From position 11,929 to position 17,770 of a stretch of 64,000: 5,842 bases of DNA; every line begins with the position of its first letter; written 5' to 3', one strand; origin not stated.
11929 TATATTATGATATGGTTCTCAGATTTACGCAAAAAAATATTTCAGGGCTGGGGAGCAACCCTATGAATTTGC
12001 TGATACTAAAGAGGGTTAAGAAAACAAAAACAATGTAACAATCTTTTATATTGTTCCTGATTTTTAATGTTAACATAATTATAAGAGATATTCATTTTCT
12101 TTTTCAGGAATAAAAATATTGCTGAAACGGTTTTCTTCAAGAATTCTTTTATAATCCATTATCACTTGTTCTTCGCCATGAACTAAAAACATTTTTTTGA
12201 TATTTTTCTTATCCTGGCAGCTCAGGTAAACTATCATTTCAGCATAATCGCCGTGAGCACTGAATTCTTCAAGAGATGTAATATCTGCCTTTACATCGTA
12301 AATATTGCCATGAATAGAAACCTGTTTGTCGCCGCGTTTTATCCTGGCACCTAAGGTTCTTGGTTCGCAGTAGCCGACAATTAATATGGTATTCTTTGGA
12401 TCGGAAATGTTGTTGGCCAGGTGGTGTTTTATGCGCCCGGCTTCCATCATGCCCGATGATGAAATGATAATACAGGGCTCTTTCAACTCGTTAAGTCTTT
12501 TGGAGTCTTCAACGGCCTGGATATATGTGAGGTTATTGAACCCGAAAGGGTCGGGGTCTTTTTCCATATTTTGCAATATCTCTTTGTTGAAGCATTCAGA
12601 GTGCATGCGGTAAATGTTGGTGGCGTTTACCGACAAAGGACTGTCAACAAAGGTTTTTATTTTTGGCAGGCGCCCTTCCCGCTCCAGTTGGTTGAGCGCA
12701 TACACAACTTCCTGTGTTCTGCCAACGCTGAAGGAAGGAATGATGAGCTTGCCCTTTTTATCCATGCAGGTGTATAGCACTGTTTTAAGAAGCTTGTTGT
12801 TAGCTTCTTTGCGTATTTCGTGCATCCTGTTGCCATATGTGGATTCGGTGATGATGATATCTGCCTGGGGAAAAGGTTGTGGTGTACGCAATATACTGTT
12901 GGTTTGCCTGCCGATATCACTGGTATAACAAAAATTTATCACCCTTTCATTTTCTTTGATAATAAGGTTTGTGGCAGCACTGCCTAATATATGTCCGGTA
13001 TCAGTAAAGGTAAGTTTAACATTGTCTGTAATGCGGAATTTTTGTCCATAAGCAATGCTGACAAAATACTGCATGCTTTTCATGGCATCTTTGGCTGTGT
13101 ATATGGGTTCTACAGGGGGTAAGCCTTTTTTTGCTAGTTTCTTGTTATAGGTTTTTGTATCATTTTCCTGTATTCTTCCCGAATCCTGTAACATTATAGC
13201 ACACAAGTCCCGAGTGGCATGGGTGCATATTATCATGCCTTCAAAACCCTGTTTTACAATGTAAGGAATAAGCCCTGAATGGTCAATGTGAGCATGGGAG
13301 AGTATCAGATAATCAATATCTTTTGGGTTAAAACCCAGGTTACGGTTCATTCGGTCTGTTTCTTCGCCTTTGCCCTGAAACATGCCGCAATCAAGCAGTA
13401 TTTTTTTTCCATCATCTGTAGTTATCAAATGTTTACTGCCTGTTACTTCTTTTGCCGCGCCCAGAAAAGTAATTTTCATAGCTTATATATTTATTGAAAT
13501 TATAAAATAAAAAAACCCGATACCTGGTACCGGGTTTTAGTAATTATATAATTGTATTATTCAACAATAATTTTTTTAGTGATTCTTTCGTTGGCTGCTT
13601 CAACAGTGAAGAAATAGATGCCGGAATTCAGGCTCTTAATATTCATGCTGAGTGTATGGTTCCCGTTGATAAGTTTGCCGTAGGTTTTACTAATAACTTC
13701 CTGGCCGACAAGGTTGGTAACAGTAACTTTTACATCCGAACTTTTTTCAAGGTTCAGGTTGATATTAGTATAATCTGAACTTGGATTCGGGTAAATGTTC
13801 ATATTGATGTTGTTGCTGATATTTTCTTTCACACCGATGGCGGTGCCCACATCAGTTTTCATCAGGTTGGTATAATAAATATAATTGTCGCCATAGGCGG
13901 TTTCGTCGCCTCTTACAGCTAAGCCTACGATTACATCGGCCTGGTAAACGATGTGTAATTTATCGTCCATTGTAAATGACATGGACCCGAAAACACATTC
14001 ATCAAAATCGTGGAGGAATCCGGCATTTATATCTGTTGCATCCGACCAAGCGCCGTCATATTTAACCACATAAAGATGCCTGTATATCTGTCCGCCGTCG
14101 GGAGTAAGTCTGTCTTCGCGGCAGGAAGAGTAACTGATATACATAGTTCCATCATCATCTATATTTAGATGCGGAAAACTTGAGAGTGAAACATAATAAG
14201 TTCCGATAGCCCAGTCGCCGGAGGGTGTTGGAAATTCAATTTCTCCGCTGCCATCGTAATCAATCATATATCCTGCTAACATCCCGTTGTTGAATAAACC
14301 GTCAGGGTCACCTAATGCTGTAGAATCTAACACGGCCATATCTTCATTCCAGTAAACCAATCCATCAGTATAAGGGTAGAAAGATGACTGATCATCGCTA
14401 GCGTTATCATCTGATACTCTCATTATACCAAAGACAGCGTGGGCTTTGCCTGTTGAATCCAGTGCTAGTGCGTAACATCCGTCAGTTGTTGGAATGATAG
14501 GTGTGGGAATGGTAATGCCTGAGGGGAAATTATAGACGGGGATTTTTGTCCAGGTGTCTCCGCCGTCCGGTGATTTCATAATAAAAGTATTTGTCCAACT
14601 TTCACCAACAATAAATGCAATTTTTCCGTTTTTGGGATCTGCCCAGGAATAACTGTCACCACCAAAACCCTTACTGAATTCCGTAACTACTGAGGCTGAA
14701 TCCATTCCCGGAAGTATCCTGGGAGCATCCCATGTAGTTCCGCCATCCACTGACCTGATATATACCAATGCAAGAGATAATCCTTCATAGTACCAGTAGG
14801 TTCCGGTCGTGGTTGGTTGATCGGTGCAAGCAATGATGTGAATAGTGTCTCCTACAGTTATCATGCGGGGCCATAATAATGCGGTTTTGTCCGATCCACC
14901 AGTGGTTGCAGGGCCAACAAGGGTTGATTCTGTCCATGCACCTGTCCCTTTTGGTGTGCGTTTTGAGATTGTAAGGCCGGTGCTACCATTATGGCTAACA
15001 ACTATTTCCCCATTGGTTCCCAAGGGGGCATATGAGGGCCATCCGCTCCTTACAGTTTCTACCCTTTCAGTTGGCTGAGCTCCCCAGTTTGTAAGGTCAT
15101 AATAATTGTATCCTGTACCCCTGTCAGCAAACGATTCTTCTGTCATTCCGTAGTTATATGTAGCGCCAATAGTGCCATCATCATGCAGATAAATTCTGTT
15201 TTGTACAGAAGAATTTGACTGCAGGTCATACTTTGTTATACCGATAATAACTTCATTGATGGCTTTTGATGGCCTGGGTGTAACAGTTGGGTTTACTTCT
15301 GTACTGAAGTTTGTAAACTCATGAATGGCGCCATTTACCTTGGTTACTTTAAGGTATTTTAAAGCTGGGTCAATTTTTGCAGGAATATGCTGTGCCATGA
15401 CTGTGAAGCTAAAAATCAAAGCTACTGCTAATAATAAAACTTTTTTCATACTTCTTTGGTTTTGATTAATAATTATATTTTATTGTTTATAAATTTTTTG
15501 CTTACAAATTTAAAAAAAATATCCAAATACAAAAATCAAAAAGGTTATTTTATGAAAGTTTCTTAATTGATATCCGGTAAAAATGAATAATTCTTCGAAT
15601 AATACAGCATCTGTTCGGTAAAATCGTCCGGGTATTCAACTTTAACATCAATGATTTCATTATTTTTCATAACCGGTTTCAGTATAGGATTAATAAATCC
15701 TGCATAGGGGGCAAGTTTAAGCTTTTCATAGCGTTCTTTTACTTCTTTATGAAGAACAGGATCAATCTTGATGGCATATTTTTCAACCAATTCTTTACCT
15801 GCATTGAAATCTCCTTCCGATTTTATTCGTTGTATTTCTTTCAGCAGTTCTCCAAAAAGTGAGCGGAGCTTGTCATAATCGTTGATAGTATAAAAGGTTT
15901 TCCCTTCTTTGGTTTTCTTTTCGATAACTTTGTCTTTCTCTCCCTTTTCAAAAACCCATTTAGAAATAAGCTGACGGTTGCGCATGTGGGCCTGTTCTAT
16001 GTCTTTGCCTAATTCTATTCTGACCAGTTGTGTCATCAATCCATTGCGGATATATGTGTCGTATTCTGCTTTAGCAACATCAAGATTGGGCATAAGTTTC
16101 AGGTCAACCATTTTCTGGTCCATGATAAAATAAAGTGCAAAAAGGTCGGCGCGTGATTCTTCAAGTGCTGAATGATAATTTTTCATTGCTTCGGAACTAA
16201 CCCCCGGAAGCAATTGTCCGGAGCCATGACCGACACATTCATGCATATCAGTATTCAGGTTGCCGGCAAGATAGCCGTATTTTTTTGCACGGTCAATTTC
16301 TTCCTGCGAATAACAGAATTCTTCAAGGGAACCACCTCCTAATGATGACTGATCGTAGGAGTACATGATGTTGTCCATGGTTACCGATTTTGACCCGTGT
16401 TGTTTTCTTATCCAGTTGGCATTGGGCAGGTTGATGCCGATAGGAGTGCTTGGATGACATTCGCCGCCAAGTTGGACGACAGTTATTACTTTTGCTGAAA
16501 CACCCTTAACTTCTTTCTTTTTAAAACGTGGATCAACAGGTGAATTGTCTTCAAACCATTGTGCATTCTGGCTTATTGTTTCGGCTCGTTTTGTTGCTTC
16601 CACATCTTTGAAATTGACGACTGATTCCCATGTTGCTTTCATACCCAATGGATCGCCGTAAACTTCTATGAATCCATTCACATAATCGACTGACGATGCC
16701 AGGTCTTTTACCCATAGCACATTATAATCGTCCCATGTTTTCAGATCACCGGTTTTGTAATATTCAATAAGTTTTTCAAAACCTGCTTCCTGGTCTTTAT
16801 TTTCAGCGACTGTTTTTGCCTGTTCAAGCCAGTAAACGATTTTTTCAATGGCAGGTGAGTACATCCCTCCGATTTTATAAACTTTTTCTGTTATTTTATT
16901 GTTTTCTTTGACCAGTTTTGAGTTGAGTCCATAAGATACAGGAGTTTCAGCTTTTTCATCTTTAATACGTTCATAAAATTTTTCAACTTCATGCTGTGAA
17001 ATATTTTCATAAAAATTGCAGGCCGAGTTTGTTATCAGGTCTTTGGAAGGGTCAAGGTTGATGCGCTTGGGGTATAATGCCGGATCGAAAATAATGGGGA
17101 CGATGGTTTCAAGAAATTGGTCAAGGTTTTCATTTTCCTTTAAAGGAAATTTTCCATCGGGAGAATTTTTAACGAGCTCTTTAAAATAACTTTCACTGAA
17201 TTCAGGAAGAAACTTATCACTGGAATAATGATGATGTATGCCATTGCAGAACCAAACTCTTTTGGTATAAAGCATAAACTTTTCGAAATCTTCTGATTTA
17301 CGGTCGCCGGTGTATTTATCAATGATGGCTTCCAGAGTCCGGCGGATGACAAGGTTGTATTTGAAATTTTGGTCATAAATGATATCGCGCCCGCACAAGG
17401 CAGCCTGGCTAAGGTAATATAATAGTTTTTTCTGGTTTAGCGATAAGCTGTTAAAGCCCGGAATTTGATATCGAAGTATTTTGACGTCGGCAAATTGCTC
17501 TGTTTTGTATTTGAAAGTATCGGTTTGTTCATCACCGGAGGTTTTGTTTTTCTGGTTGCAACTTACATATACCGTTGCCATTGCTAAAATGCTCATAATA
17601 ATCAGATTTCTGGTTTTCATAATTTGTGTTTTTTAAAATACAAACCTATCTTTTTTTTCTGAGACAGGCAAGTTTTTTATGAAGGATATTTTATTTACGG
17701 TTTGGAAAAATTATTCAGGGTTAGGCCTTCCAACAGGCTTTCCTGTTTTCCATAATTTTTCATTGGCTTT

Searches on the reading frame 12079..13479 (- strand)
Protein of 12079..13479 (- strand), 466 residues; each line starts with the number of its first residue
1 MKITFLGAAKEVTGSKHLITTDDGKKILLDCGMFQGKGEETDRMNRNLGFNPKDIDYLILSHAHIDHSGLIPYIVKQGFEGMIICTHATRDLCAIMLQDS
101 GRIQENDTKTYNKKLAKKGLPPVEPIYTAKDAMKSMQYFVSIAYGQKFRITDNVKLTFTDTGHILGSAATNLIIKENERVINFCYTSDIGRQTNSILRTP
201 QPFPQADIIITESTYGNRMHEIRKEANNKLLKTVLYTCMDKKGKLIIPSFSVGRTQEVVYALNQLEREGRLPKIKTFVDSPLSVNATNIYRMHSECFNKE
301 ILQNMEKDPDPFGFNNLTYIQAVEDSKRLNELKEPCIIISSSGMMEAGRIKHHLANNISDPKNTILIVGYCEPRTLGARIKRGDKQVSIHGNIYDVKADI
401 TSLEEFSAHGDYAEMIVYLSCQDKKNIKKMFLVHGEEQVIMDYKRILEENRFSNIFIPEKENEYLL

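Call 50: search_protein_families(library=pfam, proteins=[window:12079-13479:-], max_evalue=0.00001)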
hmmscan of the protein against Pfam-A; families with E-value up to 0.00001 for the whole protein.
window:12079-13479:- (466 aa): 4 families
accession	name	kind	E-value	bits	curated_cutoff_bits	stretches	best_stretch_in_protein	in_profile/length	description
PF10996.14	Beta-Casp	-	2e-41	141.7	27.7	1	255-380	1-120/120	Beta-Casp domain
PF00753.33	Lactamase_B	-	3.6e-13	50.3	22.7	1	18-79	10-68/196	Metallo-beta-lactamase superfamily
PF07521.17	RMMBL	-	2.2e-10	40.8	21.6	1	394-458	2-63/63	Zn-dependent metallo-hydrolase RNA specificity domain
PF16661.11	Lactamase_B_6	-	2e-09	37.5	27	1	22-197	4-170/193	Metallo-beta-lactamase superfamily domain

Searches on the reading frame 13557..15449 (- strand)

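Call 50: search_protein_families(library=pfam, proteins=[window:13557-15449:-], max_evalue=0.00001)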
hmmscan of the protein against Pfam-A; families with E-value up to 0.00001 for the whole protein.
window:13557-15449:- (630 aa): 1 family
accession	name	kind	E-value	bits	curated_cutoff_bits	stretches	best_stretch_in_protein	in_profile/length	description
PF18962.6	Por_Secre_tail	-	2.8e-15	56.8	27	1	552-629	1-75/75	Secretion system C-terminal sorting domain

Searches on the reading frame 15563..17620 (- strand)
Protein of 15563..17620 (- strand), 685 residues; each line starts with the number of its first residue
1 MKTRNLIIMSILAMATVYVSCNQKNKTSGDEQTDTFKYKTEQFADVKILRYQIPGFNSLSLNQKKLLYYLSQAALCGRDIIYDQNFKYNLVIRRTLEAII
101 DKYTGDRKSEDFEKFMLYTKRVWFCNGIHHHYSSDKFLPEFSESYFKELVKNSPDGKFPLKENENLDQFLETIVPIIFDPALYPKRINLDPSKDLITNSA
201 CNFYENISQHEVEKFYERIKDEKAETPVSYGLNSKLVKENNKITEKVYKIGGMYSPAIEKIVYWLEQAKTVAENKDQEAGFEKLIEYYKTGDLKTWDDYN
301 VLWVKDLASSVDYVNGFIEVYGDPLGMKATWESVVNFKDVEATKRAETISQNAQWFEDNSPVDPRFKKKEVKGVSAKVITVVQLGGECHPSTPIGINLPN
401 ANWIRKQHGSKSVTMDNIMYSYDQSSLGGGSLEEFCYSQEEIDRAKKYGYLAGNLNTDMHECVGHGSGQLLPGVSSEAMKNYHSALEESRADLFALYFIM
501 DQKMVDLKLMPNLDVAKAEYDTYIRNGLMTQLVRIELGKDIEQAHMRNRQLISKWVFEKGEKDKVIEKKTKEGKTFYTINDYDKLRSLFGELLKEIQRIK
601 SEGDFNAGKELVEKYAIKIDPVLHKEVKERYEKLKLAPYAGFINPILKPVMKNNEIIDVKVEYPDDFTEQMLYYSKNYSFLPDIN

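Call 50: search_protein_families(library=pfam, proteins=[window:15563-17620:-], max_evalue=0.00001)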
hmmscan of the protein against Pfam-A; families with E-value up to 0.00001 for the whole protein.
window:15563-17620:- (685 aa): 1 family
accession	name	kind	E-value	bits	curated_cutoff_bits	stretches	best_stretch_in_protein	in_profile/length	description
PF03571.21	Peptidase_M49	-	1.4e-50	172.7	21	2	240-473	87-311/548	Peptidase family M49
